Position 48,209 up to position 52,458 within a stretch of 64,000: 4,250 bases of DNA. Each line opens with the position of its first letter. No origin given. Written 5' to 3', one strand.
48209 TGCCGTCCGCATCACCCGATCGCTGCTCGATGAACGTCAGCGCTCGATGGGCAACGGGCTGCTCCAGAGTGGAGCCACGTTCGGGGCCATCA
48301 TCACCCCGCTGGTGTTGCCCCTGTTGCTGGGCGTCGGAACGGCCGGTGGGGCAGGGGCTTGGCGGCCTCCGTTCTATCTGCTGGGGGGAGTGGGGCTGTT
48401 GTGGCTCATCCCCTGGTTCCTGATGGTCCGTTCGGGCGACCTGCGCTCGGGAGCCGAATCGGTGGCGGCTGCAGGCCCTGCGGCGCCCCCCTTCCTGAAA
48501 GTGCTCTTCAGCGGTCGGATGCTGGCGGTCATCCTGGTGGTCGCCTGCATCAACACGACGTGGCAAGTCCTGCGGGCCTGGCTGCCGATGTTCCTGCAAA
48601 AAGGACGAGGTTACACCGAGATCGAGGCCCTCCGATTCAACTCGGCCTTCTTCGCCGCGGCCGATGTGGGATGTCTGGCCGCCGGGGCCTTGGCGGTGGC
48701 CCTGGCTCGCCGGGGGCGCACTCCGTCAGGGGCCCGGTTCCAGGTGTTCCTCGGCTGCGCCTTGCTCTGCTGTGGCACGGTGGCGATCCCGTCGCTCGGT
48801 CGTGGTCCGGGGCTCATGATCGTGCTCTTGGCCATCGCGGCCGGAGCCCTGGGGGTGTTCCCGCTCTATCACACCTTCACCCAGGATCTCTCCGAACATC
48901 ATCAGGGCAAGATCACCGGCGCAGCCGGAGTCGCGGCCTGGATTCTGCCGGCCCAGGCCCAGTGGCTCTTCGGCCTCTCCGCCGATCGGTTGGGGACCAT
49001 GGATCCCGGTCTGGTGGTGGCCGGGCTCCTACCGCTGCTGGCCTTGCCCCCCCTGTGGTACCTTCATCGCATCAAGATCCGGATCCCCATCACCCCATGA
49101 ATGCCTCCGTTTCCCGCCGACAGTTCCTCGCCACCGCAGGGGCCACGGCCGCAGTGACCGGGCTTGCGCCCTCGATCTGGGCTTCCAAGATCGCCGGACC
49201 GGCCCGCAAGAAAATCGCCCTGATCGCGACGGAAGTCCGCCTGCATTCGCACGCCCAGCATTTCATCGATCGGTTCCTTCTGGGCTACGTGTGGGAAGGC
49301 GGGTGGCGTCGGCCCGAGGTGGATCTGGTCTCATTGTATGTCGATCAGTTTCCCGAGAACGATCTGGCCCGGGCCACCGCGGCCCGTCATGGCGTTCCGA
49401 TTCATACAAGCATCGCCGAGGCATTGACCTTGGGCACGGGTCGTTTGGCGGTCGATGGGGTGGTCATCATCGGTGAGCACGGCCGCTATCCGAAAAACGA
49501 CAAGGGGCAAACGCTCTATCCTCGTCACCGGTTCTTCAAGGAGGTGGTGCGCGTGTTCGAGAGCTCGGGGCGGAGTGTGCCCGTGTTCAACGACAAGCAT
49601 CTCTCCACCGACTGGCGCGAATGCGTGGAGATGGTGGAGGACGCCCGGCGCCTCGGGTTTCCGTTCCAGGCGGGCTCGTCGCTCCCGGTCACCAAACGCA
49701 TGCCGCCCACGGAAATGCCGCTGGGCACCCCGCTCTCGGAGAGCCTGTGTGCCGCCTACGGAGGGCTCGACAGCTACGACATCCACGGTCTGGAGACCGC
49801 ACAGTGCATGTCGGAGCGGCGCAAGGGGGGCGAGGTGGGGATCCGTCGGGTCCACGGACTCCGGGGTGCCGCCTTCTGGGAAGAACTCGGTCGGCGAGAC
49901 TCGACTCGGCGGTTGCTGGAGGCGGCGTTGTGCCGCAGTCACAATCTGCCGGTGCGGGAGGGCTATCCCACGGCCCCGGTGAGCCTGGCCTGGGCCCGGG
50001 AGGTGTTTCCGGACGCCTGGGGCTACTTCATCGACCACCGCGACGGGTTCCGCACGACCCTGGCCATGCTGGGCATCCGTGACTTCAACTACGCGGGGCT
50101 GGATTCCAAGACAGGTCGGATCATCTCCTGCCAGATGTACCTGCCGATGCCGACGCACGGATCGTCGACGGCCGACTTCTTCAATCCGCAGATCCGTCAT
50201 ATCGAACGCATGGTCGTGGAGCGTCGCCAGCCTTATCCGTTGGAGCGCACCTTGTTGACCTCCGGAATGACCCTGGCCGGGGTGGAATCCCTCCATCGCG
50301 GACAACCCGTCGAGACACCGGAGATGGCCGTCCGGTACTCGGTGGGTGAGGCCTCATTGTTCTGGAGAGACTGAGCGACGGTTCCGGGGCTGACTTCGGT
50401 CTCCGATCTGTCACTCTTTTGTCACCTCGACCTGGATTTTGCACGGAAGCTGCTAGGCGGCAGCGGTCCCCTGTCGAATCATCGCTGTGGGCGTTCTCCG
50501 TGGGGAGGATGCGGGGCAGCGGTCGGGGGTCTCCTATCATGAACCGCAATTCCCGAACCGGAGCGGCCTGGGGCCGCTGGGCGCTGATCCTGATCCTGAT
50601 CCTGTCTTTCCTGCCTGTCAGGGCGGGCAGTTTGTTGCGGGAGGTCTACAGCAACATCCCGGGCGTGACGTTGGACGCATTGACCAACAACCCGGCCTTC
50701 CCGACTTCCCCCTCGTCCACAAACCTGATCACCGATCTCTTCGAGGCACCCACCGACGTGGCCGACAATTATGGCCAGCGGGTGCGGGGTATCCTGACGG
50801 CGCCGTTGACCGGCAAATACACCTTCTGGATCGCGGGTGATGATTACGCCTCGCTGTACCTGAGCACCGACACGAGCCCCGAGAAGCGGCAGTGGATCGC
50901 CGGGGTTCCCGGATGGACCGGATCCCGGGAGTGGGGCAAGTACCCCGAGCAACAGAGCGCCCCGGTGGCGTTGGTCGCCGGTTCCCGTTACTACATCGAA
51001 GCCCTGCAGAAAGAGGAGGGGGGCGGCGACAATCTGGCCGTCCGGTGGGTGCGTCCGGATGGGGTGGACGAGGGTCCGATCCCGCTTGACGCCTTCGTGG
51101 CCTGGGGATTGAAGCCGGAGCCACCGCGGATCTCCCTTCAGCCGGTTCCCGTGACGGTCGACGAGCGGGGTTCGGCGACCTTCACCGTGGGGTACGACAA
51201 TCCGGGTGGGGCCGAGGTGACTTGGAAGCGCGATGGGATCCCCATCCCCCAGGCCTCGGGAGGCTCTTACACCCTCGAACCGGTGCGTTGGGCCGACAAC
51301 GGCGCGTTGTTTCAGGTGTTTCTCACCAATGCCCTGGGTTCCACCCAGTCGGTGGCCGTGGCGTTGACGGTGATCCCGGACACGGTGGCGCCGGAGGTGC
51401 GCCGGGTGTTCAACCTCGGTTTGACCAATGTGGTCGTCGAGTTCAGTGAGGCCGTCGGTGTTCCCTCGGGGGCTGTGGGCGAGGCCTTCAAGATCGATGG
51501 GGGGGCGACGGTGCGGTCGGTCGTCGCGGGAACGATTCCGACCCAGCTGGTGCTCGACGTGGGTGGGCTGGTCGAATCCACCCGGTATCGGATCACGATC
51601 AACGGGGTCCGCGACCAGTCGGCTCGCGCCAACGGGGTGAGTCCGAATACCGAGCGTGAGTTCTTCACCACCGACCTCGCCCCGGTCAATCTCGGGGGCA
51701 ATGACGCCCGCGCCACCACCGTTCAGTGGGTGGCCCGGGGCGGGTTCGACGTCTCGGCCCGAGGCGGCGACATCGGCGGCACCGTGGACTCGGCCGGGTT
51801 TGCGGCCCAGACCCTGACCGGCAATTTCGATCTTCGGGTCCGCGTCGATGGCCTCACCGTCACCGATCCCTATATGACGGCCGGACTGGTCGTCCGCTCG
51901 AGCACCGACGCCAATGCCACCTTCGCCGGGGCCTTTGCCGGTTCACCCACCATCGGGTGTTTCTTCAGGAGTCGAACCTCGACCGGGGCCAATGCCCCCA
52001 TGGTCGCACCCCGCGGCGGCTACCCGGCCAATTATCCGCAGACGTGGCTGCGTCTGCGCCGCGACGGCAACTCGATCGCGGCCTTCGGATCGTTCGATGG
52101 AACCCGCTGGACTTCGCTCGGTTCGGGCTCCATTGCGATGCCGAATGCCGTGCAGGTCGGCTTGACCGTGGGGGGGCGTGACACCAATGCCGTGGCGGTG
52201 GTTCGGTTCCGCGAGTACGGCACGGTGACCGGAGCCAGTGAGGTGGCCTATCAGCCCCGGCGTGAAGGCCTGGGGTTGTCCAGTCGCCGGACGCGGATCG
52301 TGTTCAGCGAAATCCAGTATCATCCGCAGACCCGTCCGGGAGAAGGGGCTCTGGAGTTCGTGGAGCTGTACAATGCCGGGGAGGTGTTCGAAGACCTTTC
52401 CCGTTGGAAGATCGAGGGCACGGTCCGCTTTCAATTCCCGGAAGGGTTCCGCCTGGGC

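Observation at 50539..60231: Intact 3230-aa secreted protein combining PA14, eight lamin-tail domains, a CotH kinase-like domain and four cadherin-like repeats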

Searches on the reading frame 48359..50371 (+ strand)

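Call 19: search_protein_families(library=pfam, proteins=[window:48359-50371:+], max_evalue=0.001)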
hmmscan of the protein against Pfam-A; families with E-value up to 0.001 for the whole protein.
window:48359-50371:+ (671 aa): 1 family
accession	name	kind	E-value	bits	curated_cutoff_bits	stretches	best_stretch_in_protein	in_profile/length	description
PF10518.14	TAT_signal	-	0.00051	20.3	22.7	1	251-270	2-21/21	TAT (twin-arginine translocation) pathway signal sequence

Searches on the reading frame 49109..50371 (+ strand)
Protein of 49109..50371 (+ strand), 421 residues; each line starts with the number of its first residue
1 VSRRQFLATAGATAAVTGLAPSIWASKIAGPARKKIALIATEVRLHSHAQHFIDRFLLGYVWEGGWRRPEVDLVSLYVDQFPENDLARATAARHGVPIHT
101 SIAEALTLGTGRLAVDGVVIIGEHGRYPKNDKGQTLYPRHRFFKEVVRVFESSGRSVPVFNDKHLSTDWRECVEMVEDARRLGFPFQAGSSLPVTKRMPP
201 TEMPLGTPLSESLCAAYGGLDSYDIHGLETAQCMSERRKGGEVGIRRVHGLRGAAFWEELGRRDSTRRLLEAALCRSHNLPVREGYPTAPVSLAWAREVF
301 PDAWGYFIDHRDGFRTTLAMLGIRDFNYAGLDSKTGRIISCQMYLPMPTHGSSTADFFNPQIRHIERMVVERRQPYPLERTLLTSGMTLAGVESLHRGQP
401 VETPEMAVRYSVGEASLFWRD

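Call 94: search_protein_families(library=pfam, proteins=[window:49109-50371:+], max_evalue=0.1)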
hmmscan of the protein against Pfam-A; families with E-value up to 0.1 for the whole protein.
window:49109-50371:+ (421 aa): 1 family
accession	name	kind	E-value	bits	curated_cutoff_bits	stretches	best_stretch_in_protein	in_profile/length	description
PF10518.14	TAT_signal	-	0.00026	21.2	22.7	1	1-20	2-21/21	TAT (twin-arginine translocation) pathway signal sequence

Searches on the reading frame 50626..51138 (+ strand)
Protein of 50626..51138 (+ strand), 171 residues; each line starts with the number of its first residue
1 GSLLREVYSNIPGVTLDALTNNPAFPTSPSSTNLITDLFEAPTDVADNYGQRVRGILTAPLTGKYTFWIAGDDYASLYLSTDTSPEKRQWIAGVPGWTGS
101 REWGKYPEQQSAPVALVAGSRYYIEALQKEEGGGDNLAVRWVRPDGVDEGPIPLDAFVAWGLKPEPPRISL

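Call 9: search_protein_families(library=pfam, proteins=[window:50626-51138:+], max_evalue=1)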
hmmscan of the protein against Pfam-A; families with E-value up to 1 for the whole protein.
window:50626-51138:+ (171 aa): 3 families
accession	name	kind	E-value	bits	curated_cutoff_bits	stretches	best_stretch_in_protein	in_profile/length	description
PF07691.17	PA14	-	1e-09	38.8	24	1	40-152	37-144/147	PA14 domain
PF10528.15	GLEYA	-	0.0014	19.4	26.2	1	53-134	5-82/91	GLEYA domain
PF11752.14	DUF3309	-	0.13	12.8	22.3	1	91-107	14-30/50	Protein of unknown function (DUF3309)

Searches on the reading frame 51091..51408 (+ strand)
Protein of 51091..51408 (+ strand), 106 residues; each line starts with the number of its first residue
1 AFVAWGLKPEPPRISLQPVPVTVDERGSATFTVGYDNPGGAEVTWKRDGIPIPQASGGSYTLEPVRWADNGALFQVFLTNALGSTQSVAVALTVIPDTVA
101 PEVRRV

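Call 9: search_protein_families(library=pfam, proteins=[window:51091-51408:+], max_evalue=1)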
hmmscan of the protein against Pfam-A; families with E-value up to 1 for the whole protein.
window:51091-51408:+ (106 aa): 3 families
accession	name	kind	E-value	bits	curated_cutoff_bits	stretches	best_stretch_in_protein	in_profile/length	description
PF13927.12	Ig_3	-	2.9e-06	28.1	30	1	11-71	1-70/78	Immunoglobulin domain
PF07679.22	I-set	-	0.032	14.7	23.7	1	12-57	1-46/90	Immunoglobulin I-set domain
PF13895.12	Ig_2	-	0.077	13.7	27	1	19-94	7-79/79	Immunoglobulin domain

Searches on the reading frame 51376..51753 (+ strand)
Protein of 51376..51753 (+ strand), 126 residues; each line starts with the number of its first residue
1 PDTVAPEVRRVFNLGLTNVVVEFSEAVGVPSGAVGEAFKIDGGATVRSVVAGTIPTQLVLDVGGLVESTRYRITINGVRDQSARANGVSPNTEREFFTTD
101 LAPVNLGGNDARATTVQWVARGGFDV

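Call 9: search_protein_families(library=pfam, proteins=[window:51376-51753:+], max_evalue=1)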
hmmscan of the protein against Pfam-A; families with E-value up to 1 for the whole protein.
window:51376-51753:+ (126 aa): 1 family
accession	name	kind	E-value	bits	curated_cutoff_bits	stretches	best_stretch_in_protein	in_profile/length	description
PF13205.12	Big_5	-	0.0048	18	23.6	1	17-99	23-105/105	Bacterial Ig-like domain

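Call 59: search_protein_families(library=ncbifam, proteins=[window:51376-51753:+], max_evalue=1)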
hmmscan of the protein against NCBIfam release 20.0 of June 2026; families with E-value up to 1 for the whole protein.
window:51376-51753:+ (126 aa): 0 families

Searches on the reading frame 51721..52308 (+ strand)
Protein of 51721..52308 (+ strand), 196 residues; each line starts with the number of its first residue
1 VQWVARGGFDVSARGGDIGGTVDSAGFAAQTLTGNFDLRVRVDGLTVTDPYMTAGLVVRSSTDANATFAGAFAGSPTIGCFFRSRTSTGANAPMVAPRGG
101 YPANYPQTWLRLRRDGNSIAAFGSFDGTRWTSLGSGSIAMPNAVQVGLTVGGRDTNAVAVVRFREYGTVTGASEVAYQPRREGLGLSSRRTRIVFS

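Call 9: search_protein_families(library=pfam, proteins=[window:51721-52308:+], max_evalue=1)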
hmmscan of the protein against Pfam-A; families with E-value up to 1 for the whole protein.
window:51721-52308:+ (196 aa): 1 family
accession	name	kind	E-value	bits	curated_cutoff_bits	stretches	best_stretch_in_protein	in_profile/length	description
PF07081.18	DUF1349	-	4e-08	33.6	32.4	1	21-150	35-159/179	Protein of unknown function (DUF1349)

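Call 59: search_protein_families(library=ncbifam, proteins=[window:51721-52308:+], max_evalue=1)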
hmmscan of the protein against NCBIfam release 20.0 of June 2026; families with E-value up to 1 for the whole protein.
window:51721-52308:+ (196 aa): 0 families
